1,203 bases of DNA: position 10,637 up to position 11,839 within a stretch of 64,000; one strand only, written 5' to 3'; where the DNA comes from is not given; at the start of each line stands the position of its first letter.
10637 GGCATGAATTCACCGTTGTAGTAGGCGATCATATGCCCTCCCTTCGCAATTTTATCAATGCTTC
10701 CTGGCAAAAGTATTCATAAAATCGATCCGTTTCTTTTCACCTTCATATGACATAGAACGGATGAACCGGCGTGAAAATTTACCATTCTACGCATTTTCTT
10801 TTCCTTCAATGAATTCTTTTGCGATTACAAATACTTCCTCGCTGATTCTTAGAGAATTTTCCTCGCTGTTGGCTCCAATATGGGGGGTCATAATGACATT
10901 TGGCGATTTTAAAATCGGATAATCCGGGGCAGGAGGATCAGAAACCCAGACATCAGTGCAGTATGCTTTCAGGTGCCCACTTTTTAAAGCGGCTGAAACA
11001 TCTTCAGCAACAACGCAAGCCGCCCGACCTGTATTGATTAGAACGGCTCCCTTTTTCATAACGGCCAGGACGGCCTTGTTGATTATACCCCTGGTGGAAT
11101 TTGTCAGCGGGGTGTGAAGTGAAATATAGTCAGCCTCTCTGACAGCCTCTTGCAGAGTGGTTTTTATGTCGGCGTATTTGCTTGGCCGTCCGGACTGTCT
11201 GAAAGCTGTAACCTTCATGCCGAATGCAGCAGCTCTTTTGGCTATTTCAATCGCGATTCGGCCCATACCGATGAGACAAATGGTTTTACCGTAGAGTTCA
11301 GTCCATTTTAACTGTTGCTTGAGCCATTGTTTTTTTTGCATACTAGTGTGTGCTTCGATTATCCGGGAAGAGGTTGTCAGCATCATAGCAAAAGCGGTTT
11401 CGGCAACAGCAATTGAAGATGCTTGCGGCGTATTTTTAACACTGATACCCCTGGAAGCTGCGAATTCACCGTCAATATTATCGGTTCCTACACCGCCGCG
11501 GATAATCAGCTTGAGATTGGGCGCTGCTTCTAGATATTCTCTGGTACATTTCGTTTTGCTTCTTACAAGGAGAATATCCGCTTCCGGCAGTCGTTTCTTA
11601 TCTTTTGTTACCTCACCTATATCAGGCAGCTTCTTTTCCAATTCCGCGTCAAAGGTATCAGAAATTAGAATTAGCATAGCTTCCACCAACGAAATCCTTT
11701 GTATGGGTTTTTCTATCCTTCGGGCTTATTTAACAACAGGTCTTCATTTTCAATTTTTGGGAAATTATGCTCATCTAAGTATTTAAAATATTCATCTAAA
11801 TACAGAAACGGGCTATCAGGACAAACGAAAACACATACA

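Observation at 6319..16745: Nine-gene one-strand locus: phosphonate/Fe3+-type ABC importer, four PLP enzymes, a D-2-hydroxyacid dehydrogenase and a phosphonopyruvate-hydrolase-like enzyme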

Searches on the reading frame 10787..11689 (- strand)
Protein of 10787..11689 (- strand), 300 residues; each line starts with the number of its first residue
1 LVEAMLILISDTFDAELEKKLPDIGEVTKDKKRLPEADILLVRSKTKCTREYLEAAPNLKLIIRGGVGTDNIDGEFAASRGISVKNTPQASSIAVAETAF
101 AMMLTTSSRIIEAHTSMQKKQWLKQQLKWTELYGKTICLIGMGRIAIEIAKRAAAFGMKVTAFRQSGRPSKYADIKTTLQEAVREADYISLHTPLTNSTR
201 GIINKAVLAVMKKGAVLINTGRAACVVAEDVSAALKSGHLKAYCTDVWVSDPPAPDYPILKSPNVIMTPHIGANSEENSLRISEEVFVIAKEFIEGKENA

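Call 3: search_protein_families(library=pfam, proteins=[window:10787-11689:-])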
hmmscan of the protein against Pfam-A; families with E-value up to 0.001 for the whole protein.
window:10787-11689:- (300 aa): 3 families
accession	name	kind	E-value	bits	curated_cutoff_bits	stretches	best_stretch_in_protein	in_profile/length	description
PF02826.25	2-Hacid_dh_C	-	2.7e-54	183.7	25.1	1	100-272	1-178/178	D-isomer specific 2-hydroxyacid dehydrogenase, NAD binding domain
PF00389.36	2-Hacid_dh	-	5.7e-24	84.7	24.6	1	31-298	34-128/134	D-isomer specific 2-hydroxyacid dehydrogenase, catalytic domain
PF03446.21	NAD_binding_2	-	1.2e-05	25.8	21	1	136-239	1-111/161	NAD binding domain of 6-phosphogluconate dehydrogenase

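Call 4: search_protein_families(library=ncbifam, proteins=[window:10787-11689:-])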
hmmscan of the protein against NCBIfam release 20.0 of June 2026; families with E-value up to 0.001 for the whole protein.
window:10787-11689:- (300 aa): 21 families
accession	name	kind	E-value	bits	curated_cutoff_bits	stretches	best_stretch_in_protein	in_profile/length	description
TIGR01327.1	PGDH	equivalog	3e-74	250.7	454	1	29-291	33-298/525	phosphoglycerate dehydrogenase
NF009714.1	PRK13243.1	equivalog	5.8e-55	186.9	455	1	5-286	15-305/332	glyoxylate reductase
NF005069.0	PRK06487.1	equivalog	7.5e-52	176.3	448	1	32-297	44-314/320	2-hydroxyacid dehydrogenase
NF006263.0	PRK08410.1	equivalog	6.8e-50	170.2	389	1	31-297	37-310/311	D-2-hydroxyacid dehydrogenase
NF008759.0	PRK11790.1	equivalog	7e-48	163.3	404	1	31-287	49-310/410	phosphoglycerate dehydrogenase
NF005750.0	PRK07574.1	equivalog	2.3e-47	161.9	329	1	31-297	85-360/386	NAD-dependent formate dehydrogenase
NF005387.0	PRK06932.1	equivalog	1.7e-44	152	492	1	32-293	40-309/314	2-hydroxyacid dehydrogenase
NF011938.0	PRK15409.1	equivalog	1.5e-41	142.5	492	1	27-279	36-294/324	glyoxylate/hydroxypyruvate reductase GhrB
NF005027.0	PRK06436.1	equivalog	1.8e-40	139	261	1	58-299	49-285/303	2-hydroxyacid dehydrogenase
NF041369.1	Dhydh_Halo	equivalog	3.8e-37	128.1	400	1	66-286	63-287/305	D-2-hydroxyacid dehydrogenase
NF001309.0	PRK00257.1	equivalog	1e-32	113.6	434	1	30-290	31-274/379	4-phosphoerythronate dehydrogenase PdxB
NF000492.1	vanH_gen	exception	3.2e-27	95.4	540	1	45-247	51-251/312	D-lactate dehydrogenase VanH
NF000128.1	vanH-Sc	exception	1.2e-24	87.1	650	1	62-247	90-271/337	D-lactate dehydrogenase VanH-Sc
NF009127.0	PRK12480.1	equivalog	1.4e-23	83.4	579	1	59-248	70-261/330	D-lactate dehydrogenase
NF011966.0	PRK15438.1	equivalog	2.3e-22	79.6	687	1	32-295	33-279/378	4-phosphoerythronate dehydrogenase PdxB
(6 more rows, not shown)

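Call 21: search_solved_structures(query=window:10787-11689:-, show_alignments=1)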
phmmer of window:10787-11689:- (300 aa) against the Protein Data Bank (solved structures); distinct sequences matched with E-value up to 0.001: 164 (the best 60 are shown).
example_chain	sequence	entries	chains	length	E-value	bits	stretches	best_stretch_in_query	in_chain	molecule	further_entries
1wwk_A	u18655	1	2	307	8.8e-53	182.8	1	33-287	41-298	phosphoglycerate dehydrogenase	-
3ddn_A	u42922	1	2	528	2.8e-51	177.8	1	32-286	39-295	D-3-phosphoglycerate dehydrogenase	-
1ygy_A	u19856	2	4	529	2.9e-51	177.8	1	32-286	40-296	D-3-phosphoglycerate dehydrogenase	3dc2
6plf_A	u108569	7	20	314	4.6e-47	164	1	6-297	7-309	D-3-phosphoglycerate dehydrogenase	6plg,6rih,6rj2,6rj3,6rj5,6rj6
6cwa_A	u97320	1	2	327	5.3e-47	163.8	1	6-297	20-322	D-3-phosphoglycerate dehydrogenase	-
2g76_A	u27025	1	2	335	5.8e-47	163.7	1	6-297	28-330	D-3-phosphoglycerate dehydrogenase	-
7cvp_A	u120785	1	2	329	6.9e-47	163.4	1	7-297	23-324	D-3-phosphoglycerate dehydrogenase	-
7dkm_A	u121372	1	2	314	3.6e-46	161.1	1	6-289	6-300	D-3-phosphoglycerate dehydrogenase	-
7ewh_A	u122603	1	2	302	6.6e-46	160.2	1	7-288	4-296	D-3-phosphoglycerate dehydrogenase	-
5n6c_A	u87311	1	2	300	7.9e-46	159.9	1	7-288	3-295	D-3-phosphoglycerate dehydrogenase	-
2cuk_A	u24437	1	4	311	3.7e-44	154.5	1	40-298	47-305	glycerate dehydrogenase/glyoxylate reductase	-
9jcm_A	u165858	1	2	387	2.8e-43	151.6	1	33-283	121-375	D-3-phosphoglycerate dehydrogenase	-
9jcn_A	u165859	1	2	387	1.9e-42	148.9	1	33-283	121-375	D-3-phosphoglycerate dehydrogenase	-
2dbq_A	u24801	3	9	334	1.2e-41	146.3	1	8-275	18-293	Glyoxylate reductase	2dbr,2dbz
6bii_A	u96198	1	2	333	5.5e-41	144.1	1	26-274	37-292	Glyoxylate reductase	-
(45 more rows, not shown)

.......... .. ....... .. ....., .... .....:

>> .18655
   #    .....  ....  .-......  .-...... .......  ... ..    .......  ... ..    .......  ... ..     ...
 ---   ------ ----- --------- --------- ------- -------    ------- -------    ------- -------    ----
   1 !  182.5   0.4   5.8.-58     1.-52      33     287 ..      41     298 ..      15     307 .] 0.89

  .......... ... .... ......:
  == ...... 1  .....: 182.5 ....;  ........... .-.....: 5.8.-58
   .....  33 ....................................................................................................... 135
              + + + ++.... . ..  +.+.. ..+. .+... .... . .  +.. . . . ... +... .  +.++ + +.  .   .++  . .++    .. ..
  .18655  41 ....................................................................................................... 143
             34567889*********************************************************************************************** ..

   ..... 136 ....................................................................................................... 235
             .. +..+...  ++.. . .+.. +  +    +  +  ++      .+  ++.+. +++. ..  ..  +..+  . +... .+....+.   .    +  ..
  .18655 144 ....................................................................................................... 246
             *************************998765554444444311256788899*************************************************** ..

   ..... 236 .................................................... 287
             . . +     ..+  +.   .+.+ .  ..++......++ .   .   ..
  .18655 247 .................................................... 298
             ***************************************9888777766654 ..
